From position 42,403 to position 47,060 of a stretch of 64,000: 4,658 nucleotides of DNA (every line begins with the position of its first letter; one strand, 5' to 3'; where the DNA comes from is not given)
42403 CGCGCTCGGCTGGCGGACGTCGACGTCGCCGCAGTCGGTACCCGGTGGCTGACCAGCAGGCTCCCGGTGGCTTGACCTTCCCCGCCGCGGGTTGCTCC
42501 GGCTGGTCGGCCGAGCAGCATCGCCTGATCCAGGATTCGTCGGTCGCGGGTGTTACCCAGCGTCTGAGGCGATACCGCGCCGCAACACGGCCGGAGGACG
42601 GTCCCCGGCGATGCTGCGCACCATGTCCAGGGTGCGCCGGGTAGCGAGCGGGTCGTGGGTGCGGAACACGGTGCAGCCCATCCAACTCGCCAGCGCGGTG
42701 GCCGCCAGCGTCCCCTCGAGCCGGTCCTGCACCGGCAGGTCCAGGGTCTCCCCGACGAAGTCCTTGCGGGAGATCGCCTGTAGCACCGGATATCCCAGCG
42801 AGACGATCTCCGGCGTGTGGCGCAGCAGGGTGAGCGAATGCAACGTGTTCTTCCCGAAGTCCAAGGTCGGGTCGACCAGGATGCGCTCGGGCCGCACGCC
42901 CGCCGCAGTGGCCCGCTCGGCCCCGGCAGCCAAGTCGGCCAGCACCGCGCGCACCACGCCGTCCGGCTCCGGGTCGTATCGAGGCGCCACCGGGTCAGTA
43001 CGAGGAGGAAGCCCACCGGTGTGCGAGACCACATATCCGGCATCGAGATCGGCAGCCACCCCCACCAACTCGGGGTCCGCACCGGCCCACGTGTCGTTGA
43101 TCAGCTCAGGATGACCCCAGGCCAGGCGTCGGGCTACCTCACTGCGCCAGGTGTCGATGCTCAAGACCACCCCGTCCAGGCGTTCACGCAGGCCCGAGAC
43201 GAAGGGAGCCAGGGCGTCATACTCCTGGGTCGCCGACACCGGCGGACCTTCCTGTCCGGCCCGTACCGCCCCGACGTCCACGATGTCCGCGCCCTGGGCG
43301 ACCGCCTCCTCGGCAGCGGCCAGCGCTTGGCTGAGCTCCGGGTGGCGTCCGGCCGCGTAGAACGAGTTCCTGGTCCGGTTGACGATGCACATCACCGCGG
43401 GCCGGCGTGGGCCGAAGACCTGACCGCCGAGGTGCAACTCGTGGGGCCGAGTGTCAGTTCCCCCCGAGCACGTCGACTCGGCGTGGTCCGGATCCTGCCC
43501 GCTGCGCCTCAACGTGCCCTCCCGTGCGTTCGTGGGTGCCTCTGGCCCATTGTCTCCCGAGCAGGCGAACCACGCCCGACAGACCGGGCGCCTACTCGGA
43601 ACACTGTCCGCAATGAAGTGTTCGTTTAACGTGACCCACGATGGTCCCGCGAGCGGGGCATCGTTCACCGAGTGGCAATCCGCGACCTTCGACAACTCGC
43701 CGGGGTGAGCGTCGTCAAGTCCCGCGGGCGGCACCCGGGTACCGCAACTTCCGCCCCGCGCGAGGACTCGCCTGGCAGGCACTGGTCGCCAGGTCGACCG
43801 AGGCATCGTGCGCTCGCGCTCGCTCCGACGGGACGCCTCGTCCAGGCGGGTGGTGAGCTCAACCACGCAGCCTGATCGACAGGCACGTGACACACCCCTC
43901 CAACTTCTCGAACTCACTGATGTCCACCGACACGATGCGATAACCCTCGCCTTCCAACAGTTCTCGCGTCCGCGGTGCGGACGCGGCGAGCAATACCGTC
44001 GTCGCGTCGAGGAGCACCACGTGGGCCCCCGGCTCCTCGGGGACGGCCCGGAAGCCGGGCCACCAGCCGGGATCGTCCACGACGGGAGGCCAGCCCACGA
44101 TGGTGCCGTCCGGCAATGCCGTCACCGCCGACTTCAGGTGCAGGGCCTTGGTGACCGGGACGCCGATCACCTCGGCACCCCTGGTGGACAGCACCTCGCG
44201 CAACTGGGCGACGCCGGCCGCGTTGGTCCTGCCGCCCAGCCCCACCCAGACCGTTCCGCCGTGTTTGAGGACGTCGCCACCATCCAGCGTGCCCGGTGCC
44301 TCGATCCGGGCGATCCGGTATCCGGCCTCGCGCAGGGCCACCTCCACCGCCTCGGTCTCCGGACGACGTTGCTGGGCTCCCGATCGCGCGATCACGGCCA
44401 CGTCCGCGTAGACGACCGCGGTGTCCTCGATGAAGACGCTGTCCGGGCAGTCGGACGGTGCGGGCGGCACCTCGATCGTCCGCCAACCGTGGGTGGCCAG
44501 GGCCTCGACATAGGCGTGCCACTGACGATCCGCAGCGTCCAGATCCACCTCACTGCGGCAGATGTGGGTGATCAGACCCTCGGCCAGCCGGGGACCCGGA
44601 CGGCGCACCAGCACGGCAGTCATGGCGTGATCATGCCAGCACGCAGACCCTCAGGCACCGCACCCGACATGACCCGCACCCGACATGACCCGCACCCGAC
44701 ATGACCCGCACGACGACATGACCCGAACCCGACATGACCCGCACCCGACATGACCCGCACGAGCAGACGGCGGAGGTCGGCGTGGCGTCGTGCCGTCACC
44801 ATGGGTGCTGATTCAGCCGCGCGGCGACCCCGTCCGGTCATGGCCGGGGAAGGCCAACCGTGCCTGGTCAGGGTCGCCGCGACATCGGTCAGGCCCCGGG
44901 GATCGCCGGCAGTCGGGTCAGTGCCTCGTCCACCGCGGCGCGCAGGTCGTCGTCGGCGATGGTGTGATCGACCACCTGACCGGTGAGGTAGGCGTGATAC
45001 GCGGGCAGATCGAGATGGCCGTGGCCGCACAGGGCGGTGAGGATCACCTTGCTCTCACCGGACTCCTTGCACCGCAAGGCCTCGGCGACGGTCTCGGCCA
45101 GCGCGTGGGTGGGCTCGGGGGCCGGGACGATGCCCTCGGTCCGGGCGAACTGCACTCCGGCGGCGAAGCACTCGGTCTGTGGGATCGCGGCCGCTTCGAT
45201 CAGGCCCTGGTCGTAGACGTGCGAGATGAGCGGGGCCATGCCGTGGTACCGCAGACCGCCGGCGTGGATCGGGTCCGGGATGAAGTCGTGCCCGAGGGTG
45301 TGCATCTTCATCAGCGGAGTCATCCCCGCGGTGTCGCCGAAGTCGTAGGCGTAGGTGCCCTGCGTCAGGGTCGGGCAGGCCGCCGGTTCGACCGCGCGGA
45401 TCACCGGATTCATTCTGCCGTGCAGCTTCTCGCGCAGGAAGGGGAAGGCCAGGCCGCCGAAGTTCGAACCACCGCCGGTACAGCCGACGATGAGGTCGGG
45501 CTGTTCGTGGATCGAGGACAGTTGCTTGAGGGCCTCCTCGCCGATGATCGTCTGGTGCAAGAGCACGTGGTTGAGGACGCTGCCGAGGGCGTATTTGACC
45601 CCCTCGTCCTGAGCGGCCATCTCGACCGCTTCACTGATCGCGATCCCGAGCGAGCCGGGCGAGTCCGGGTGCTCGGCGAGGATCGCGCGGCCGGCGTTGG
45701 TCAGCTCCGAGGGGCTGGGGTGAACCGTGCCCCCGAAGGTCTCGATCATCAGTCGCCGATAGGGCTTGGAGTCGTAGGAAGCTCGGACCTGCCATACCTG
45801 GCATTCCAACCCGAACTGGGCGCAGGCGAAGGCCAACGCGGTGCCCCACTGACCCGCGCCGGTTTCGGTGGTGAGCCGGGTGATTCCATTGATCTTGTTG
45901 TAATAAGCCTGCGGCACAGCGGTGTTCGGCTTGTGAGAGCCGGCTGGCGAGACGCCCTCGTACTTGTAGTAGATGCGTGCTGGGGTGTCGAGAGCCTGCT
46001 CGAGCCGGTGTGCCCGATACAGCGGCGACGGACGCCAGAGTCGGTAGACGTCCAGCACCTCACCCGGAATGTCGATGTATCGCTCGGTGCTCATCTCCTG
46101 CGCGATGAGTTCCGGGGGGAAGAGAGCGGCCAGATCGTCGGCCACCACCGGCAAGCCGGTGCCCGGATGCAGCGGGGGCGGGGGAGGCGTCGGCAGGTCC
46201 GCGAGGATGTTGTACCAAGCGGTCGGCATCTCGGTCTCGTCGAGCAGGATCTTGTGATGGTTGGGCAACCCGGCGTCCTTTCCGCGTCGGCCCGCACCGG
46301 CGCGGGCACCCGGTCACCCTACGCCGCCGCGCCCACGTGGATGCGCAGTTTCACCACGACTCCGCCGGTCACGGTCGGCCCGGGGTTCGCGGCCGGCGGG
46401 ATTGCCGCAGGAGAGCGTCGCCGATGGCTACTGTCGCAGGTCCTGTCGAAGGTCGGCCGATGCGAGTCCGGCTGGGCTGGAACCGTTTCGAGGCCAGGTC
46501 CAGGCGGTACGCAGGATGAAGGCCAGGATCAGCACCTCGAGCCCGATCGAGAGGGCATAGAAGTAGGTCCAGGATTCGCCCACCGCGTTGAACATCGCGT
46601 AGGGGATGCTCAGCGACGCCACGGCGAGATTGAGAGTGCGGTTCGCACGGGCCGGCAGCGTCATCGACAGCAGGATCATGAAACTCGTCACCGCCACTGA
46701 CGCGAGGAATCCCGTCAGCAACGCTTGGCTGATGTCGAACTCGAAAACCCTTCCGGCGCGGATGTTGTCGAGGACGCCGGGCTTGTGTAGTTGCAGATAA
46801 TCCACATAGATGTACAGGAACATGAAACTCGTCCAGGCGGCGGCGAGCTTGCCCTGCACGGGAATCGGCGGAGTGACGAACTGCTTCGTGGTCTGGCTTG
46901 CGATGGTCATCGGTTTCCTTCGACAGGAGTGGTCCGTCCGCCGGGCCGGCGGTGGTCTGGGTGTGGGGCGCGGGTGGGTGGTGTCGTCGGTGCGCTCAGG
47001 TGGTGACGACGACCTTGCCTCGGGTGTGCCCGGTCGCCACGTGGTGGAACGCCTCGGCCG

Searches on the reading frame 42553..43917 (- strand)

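Call 7: search_protein_families(library=pfam, proteins=[window:42553-43917:-], max_evalue=0.001)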
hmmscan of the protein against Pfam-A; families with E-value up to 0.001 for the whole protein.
window:42553-43917:- (454 aa): 1 family
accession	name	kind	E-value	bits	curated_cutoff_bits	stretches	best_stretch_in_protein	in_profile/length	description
PF00809.28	Pterin_bind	-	2.9e-53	181.5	25.5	1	176-421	1-244/244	Pterin binding enzyme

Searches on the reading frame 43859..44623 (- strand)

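Call 57: search_protein_families(library=pfam, proteins=[window:43859-44623:-], max_evalue=0.001)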
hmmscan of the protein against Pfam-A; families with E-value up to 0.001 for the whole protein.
window:43859-44623:- (254 aa): 1 family
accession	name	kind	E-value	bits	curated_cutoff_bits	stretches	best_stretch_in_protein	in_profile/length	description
PF02274.22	ADI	-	6.3e-08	32.5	22.8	1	58-182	120-261/377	Arginine deiminase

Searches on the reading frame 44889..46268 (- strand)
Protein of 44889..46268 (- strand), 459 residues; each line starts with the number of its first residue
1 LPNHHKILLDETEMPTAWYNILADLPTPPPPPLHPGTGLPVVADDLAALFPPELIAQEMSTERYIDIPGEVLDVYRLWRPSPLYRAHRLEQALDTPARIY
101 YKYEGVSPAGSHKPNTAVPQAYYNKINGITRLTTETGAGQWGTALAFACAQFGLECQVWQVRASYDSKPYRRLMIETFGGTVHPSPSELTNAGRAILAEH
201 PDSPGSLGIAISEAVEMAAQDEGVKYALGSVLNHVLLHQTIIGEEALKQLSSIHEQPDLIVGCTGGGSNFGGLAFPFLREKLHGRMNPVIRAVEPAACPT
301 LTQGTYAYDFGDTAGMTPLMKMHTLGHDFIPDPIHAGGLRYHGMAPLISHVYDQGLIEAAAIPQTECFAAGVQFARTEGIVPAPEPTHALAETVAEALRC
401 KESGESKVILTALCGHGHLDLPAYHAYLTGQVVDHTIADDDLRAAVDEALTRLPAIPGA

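Call 57: search_protein_families(library=pfam, proteins=[window:44889-46268:-], max_evalue=0.001)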
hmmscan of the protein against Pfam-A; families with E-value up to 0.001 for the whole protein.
window:44889-46268:- (459 aa): 1 family
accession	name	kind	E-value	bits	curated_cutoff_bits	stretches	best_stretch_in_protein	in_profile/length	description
PF00291.31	PALP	-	6.6e-37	127.9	35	1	77-415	4-295/295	Pyridoxal-phosphate dependent enzyme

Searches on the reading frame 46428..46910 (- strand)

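Call 57: search_protein_families(library=pfam, proteins=[window:46428-46910:-], max_evalue=0.001)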
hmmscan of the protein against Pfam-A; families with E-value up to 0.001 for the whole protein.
window:46428-46910:- (160 aa): 1 family
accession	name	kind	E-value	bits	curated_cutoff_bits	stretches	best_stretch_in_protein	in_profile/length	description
PF19851.4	DUF6326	-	1.7e-07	32.1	24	1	22-142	14-133/135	Family of unknown function (DUF6326)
